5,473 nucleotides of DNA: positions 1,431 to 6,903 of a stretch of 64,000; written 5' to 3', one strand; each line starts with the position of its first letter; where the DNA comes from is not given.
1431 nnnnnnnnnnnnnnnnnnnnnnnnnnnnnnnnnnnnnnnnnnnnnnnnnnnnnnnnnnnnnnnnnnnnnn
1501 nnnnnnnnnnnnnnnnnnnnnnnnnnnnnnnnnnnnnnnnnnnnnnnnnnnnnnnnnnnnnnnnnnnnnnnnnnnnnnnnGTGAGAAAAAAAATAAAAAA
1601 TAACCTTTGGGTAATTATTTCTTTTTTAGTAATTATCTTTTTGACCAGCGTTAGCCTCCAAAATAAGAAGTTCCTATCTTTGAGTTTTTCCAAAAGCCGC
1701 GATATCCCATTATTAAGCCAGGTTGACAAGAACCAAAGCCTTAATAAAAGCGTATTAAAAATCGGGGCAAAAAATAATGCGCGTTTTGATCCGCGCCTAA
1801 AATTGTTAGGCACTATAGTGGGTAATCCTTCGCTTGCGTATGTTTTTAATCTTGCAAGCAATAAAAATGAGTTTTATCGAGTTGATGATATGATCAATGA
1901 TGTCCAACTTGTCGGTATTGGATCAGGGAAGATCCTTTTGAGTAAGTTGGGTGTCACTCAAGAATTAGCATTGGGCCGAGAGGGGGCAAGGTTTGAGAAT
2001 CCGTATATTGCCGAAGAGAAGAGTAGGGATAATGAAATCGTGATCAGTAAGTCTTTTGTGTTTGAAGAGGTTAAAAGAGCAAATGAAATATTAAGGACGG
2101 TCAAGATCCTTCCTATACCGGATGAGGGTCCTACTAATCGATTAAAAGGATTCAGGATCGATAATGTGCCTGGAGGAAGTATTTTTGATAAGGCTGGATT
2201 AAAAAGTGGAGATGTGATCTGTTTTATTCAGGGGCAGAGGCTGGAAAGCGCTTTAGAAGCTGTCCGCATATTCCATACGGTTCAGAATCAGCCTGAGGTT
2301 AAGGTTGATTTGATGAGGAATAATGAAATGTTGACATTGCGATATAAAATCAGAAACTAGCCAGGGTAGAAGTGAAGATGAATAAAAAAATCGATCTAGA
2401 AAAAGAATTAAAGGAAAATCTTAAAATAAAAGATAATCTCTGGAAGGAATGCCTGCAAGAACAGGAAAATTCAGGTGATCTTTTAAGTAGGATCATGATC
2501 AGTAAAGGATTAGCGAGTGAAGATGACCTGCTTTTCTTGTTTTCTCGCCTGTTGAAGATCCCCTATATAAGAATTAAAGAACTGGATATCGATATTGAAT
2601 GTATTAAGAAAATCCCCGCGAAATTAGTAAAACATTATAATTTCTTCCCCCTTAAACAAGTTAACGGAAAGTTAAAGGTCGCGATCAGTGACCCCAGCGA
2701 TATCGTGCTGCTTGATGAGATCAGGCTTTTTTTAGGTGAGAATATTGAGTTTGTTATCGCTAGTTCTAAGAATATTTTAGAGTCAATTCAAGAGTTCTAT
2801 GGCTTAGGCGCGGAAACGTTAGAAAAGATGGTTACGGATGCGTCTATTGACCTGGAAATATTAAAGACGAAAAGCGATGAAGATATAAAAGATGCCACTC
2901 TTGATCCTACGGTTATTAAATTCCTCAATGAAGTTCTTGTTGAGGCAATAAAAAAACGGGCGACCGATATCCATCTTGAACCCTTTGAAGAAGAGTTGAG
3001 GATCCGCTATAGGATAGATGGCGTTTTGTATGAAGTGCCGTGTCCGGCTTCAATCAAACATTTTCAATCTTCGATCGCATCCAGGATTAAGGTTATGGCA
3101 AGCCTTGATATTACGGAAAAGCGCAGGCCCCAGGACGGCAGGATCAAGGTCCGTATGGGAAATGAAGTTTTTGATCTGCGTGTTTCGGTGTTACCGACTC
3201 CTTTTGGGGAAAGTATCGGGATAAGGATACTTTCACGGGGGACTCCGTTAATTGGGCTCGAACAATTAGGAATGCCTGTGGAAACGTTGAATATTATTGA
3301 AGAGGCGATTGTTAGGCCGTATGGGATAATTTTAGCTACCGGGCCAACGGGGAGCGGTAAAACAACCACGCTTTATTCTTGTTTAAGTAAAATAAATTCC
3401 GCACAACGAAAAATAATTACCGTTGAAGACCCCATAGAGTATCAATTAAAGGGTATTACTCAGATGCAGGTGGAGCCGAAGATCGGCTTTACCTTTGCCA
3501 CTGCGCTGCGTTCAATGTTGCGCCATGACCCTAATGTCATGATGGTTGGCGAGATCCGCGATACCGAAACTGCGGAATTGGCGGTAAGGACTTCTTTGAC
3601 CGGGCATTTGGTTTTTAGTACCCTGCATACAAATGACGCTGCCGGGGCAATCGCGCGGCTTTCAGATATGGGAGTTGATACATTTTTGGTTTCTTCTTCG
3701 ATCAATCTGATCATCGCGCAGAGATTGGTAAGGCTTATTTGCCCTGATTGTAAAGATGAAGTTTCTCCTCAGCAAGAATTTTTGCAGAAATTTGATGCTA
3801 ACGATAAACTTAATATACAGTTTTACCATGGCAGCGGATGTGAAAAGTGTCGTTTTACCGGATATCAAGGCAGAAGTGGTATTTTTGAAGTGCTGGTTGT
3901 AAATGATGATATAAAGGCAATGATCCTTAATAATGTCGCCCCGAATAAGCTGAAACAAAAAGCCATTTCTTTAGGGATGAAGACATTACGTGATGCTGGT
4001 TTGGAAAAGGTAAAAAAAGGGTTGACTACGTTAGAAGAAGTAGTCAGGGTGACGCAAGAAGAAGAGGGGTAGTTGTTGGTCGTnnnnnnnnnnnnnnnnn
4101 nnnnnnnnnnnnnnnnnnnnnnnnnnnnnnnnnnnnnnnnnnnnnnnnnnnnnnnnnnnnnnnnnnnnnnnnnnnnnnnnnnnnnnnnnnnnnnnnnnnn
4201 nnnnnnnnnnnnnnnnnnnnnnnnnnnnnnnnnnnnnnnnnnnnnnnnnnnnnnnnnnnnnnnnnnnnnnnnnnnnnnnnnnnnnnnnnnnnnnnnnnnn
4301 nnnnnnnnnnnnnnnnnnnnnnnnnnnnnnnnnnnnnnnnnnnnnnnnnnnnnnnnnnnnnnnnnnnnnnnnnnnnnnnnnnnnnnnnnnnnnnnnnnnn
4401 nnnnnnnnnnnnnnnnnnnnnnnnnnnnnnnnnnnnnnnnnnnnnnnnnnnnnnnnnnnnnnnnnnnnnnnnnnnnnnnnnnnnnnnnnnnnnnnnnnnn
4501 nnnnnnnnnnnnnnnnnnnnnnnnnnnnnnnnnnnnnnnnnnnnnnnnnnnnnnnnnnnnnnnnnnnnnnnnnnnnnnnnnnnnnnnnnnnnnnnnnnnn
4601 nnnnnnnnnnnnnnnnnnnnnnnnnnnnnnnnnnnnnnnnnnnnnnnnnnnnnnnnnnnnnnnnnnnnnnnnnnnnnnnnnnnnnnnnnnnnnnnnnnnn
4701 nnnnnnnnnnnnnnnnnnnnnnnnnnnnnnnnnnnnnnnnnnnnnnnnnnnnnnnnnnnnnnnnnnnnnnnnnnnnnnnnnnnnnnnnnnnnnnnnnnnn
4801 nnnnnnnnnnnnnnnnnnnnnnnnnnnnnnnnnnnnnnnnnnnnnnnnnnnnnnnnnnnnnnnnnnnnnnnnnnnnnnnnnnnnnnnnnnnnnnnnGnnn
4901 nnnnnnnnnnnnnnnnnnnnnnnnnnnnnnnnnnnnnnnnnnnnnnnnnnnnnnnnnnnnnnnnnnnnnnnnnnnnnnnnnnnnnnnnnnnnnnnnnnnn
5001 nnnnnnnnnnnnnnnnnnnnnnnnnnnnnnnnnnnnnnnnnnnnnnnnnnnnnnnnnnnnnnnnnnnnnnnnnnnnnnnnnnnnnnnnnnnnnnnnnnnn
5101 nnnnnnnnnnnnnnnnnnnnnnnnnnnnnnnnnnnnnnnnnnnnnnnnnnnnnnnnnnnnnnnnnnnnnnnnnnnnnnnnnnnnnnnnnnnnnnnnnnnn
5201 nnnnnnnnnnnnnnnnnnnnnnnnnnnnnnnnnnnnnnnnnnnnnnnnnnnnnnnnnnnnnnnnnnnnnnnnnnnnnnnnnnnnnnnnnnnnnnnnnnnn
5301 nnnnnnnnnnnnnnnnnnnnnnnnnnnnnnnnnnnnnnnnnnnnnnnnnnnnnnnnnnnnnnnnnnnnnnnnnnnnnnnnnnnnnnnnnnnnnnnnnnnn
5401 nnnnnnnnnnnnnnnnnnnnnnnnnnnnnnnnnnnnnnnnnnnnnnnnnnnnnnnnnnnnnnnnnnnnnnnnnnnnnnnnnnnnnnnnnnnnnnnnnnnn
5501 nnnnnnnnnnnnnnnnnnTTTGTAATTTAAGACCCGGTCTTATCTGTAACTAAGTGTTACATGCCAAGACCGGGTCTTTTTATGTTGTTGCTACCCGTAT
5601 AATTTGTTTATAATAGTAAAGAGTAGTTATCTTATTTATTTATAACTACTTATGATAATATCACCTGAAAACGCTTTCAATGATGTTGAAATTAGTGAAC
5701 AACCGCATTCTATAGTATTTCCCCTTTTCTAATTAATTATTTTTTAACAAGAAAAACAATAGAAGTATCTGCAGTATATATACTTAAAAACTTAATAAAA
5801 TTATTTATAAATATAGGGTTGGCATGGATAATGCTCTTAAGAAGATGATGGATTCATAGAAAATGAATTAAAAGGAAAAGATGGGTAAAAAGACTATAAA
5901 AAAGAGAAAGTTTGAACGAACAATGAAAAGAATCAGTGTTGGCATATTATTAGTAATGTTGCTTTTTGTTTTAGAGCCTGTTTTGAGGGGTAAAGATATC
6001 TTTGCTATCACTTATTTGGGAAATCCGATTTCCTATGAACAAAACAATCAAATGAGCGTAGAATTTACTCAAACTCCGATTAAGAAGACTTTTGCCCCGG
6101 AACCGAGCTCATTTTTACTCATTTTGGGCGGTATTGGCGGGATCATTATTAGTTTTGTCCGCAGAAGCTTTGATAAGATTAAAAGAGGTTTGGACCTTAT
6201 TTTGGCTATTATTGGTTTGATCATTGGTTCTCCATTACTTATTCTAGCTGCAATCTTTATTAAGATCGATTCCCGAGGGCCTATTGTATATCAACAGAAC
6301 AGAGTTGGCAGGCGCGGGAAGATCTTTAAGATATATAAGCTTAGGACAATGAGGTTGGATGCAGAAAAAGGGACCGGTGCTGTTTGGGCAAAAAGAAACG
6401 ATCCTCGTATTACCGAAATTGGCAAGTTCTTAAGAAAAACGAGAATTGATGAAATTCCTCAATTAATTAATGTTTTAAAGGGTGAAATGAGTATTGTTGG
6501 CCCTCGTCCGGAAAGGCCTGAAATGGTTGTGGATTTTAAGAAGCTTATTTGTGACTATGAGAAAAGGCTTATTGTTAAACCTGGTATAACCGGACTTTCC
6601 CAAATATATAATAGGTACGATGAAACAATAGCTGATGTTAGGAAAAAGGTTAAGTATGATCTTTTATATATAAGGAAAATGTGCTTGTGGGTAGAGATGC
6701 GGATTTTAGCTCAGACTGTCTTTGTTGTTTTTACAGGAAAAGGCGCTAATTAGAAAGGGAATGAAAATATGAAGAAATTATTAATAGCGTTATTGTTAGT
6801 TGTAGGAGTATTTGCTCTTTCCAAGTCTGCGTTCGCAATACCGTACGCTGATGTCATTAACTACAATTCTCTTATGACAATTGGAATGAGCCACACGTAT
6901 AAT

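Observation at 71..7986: A minimal T2SS-like trio (secretin, GspC-like PDZ protein, GspE ATPase) is co-operonic with exosortase/EpsI and PEP-CTERM cargo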

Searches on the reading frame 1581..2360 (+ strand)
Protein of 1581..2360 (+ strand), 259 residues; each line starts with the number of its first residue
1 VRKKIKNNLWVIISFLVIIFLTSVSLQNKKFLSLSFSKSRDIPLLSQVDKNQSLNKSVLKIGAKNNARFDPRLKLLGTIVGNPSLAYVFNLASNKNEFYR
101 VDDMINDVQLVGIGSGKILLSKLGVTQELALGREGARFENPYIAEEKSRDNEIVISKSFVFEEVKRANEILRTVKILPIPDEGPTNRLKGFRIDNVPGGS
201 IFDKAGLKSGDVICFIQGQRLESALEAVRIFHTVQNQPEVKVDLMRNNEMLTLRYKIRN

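Call 5: search_protein_families(library=ncbifam, proteins=[window:1581-2360:+], max_evalue=0.01)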
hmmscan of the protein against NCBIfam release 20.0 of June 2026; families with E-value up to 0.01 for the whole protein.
window:1581-2360:+ (259 aa): 13 families
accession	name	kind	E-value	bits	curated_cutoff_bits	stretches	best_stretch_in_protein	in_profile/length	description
NF041515.1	GspC_delta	equivalog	1.1e-20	74.6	150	2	147-258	203-311/311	type II secretion system protein GspC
TIGR01713.1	typeII_sec_gspC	equivalog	3.6e-15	56.3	101.6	1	63-247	73-249/259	type II secretion system protein GspC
NF008147.1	PRK10898.1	equivalog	8.7e-07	28.4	408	1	182-258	272-348/352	outer membrane-stress sensor serine endopeptidase DegS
TIGR02037.1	degP_htrA_DO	subfamily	2.1e-06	26.9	416.2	1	189-257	259-327/434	Do family serine endopeptidase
NF041199.1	trx7_PDZ_seleno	equivalog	2.3e-05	23.5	300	1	189-254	203-269/390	Trx7/PDZ domain-containing (seleno)protein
NF047968.1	SerProtHtrA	equivalog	8.9e-05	22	470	1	189-254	289-354/357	serine protease HtrA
NF041521.1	HhoA_HhoB_HtrA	equivalog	9.7e-05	21.8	450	1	189-256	263-330/335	HhoA/HhoB/HtrA family serine endopeptidase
NF040960.1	MamE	equivalog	0.00039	19.1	800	1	190-252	468-530/659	magnetosome formation protease MamE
NF007526.1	PRK10139.1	equivalog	0.00041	19.2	756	1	190-251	292-353/456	serine endoprotease DegQ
TIGR00054.1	TIGR00054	equivalog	0.00064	18.7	147.55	1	175-252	194-264/421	RIP metalloprotease RseP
NF041616.1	T2SS_C_SYNERG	exception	0.00089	18.7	200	1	186-258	224-296/296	type II secretion system protein GspC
TIGR02038.1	protease_degS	equivalog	0.0021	17.2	422.95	1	184-257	273-346/351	outer membrane-stress sensor serine endopeptidase DegS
TIGR02860.1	spore_IV_B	equivalog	0.004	16.2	305.25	0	203-252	127-175/402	SpoIVB peptidase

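Call 6: search_protein_families(library=pfam, proteins=[window:1581-2360:+], max_evalue=0.01)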
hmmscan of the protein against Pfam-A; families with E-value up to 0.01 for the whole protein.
window:1581-2360:+ (259 aa): 3 families
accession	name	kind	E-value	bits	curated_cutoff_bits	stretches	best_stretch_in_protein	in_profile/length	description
PF13180.12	PDZ_2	-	8.6e-07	29.6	27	1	190-256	13-79/80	PDZ domain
PF17820.7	PDZ_6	-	0.0011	19.2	27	1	199-234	8-42/54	PDZ domain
PF00595.29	PDZ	-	0.0031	18.3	23.2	1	187-227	23-64/81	PDZ domain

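Call 68: search_solved_structures(query=window:1581-2360:+, max_evalue=0.01)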
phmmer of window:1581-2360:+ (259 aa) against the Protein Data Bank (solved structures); distinct sequences matched with E-value up to 0.01: 11.
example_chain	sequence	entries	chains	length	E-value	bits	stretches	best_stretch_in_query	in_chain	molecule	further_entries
4a8a_A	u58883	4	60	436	4.8e-07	32.9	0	190-253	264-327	PERIPLASMIC PH-DEPENDENT SERINE ENDOPROTEASE DEGQ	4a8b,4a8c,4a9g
8kic_D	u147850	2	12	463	6.9e-07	32.4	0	190-253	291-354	peptidase Do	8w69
3wkl_A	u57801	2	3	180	6.8e-05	25.8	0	194-252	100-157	Putative Zinc Metalloprotease AQ_1964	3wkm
9j83_A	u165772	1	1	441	0.0011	21.8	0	195-251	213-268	Putative zinc metalloprotease aq_1964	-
9j82_A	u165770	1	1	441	0.0011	21.8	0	195-251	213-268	Putative zinc metalloprotease aq_1964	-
6akq_A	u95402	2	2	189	0.003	20.4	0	194-246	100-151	PDZ tandem fragment of A. aeolicus site-2 protease homolog with the PA tag insertion | PDZ tandem fragment with PA tag insertion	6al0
6icf_A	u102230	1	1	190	0.0031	20.4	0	194-246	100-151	Putative zinc metalloprotease aq_1964,Putative zinc metalloprotease aq_1964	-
6al1_A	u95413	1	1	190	0.0055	19.6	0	194-252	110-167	PDZ tandem fragment with PA tag insertion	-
6icc_A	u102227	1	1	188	0.0057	19.5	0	194-252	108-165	PDZ tandem fragment with PA tag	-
7cqc_A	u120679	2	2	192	0.0057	19.5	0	194-252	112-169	Putative zinc metalloprotease aq_1964,PA14 from Podoplanin,Putative zinc metalloprotease a | Putative zinc metalloprotease aq_1964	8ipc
3stj_A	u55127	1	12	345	0.0064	19.4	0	190-253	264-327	Protease degQ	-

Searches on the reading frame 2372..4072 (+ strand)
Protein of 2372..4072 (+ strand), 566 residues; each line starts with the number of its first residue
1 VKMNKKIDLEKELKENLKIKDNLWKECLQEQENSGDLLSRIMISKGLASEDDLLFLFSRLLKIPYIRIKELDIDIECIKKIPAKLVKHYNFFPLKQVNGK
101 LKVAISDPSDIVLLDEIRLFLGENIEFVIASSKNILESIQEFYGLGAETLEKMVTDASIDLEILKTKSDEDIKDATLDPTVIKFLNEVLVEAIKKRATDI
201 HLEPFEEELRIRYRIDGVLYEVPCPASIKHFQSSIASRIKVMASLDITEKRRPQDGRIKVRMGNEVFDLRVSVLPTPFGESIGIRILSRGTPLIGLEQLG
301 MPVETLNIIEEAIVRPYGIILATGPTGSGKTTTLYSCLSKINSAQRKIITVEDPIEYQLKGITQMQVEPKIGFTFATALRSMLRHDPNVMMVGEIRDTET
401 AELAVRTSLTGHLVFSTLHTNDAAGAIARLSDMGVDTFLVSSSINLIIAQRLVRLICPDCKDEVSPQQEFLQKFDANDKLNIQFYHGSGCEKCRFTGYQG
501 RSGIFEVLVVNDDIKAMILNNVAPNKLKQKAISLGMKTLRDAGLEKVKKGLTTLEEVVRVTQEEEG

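Call 5: search_protein_families(library=ncbifam, proteins=[window:2372-4072:+], max_evalue=0.01)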
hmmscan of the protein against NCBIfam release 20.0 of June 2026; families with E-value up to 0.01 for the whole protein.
window:2372-4072:+ (566 aa): 23 families
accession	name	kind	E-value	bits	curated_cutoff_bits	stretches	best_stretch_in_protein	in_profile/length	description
TIGR02533.1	type_II_gspE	equivalog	2.1e-181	603.8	630.25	1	78-561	1-486/486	type II secretion system ATPase GspE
TIGR02538.1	type_IV_pilB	equivalog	4.6e-181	603.3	675.65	1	9-562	2-563/564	type IV-A pilus assembly ATPase PilB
NF007755.0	PRK10436.1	equivalog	3.7e-140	467.7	617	1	84-563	12-461/465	type II secretion system protein GspE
NF053534.1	T4PilAsmATPsTfpB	equivalog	2.1e-134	449.1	850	1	51-561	66-582/584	type IV pilus assembly ATPase TfpB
NF041000.1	ATPase_ComGA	equivalog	1.2e-76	257.3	300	1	187-454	2-266/267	competence type IV pilus ATPase ComGA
TIGR01420.1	pilT_fam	subfamily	1.9e-52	178.6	319.1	1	185-433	2-242/343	PilT/PilU family type 4a pilus ATPase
TIGR02525.1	plasmid_TraJ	equivalog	3.2e-25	88.9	368.3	1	283-433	121-272/372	plasmid transfer ATPase TraJ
TIGR02524.1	dot_icm_DotB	equivalog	6.4e-23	81.5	463.3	1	296-453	117-285/358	Dot/Icm type IV secretion system ATPase DotB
TIGR02782.1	TrbB_P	equivalog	2.7e-15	56.4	304.55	1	307-434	127-256/303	P-type conjugative transfer ATPase TrbB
NF058587.1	archaellum_moto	equivalog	8.4e-15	54.5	550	1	321-436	279-399/527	archaellum flagellar ATPase motor FlaI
TIGR03819.1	heli_sec_ATPase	hypoth_equivalog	1.3e-14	54.1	373.15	1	273-444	131-311/340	TadA family conjugal transfer-associated ATPase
TIGR02788.1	VirB11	equivalog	4.9e-14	52.1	249.95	1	308-435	136-267/308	P-type DNA transfer ATPase VirB11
NF010469.0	PRK13894.1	subfamily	9e-12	45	508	1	306-433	139-267/320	conjugal transfer ATPase TrbB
NF010407.0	PRK13833.1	subfamily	6.4e-11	42.2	499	1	302-434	130-263/323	conjugal transfer protein TrbB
NF008411.1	PRK11234.1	equivalog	5.6e-09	34.9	1170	1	8-177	483-651/723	cyclic di-3',5'-guanylate-activated glycosyltransferase NfrB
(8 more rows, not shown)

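Call 6: search_protein_families(library=pfam, proteins=[window:2372-4072:+], max_evalue=0.01)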
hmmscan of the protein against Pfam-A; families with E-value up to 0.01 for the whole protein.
window:2372-4072:+ (566 aa): 4 families
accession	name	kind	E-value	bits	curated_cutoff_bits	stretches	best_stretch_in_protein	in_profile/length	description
PF00437.27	T2SSE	-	4.6e-132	440.6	24.9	1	179-559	6-370/370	Type II/IV secretion system protein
PF05157.20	MshEN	-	6.7e-20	71.3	23.1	1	62-146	2-87/90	MshEN domain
PF25199.1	nSTAND_NTPase5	-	0.00099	19.4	34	1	314-357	38-82/145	Novel STAND NTPase 5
PF13401.12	AAA_22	-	0.0058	17.4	27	0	317-354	5-42/130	AAA domain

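Call 69: search_solved_structures(query=window:2372-4072:+, max_evalue=1e-60)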
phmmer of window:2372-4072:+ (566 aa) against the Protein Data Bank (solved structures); distinct sequences matched with E-value up to 1e-60: 12.
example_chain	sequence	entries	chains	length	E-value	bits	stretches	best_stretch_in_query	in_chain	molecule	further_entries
5zfr_A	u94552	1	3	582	1.4e-149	502.2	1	14-562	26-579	Type IV pilus biogenesis ATPase PilB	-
3jc8_Ba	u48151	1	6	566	2.7e-149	501.3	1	14-561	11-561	Type IV-A pilus assembly ATPase PilB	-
6olj_C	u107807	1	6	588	5.2e-148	497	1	14-562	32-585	Type IV pilus biogenesis ATPase PilB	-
5tsg_B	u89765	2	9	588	8.1e-148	496.4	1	14-562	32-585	Type IV pilus biogenesis ATPase PilB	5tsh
6f8l_G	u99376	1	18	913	4e-126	424.8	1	25-562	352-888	Type IV pilus assembly protein PilF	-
4kss_A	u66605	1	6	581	1.3e-124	419.8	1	168-564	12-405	Type II secretion system protein E, hemolysin-coregulated protein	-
4ksr_A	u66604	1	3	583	1.3e-124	419.8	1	168-564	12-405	Type II secretion system protein E, Hemolysin-coregulated protein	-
1p9r_A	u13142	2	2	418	1.9e-123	416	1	168-561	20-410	General secretion pathway protein E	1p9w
4pht_A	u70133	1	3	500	6.1e-121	407.7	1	133-563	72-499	General secretory pathway protein E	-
5oiu_A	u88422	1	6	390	7.4e-106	357.9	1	181-561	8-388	Type IV pilus assembly protein PilF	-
6ejf_A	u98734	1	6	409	1e-105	357.5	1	182-562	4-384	Type IV pilus assembly protein PilF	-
5it5_F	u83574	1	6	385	1.3e-105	357.2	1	182-561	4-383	ATP binding motif-containing protein PilF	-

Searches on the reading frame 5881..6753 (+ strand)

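Call 5: search_protein_families(library=ncbifam, proteins=[window:5881-6753:+], max_evalue=0.01)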
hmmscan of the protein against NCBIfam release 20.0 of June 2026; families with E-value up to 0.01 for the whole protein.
window:5881-6753:+ (290 aa): 10 families
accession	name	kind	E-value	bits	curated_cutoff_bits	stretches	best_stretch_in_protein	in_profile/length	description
TIGR03025.1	EPS_sugtrans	subfamily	1.4e-86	291.5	295.55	1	99-289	256-444/445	exopolysaccharide biosynthesis polyprenyl glycosylphosphotransferase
TIGR03023.1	WcaJ_sugtrans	equivalog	2.4e-76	257.9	410.75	1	99-289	261-452/453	undecaprenyl-phosphate glucose phosphotransferase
TIGR03013.1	EpsB_2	subfamily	3.8e-73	247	393.35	1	99-289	253-442/443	TIGR03013 family XrtA/PEP-CTERM system glycosyltransferase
TIGR03022.1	WbaP_sugtrans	subfamily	1.9e-56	192.3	403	1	98-289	256-455/456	undecaprenyl-phosphate galactose phosphotransferase WbaP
NF007518.0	PRK10124.1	equivalog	2.8e-51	174.7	684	1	100-289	273-463/464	undecaprenyl-phosphate glucose phosphotransferase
NF050817.1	PolSacchBiosHfsE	equivalog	3.4e-47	161.3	750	1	99-283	270-459/467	polysaccharide biosynthesis protein HfsE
NF041877.1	EPS_EpsZ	equivalog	1.7e-46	158.8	800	1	99-289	264-458/459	exopolysaccharide biosynthesis polyisoprenyl-phosphate hexose-1-phosphate transferase EpsZ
NF052601.1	undeca_RfbP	equivalog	4.5e-46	157.1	330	1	95-285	39-237/244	undecaprenyl-phosphate galactose phosphotransferase family protein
NF011751.0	PRK15204.1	equivalog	9.8e-39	133.2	907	1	92-289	271-475/476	undecaprenyl-phosphate galactose phosphotransferase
NF045514.1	glycotran_HepC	equivalog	7.6e-29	100.6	140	1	96-210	112-211/220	heterocyst development glycosyltransferase HepC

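Call 6: search_protein_families(library=pfam, proteins=[window:5881-6753:+], max_evalue=0.01)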
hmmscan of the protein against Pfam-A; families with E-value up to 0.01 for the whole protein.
window:5881-6753:+ (290 aa): 2 families
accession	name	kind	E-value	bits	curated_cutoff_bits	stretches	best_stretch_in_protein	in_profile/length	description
PF02397.22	Bac_transf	-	3.2e-66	222.7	27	1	101-284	1-178/179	Bacterial sugar transferase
PF07589.16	PEP-CTERM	-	0.0051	17.3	20.7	1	73-95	3-24/24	PEP-CTERM motif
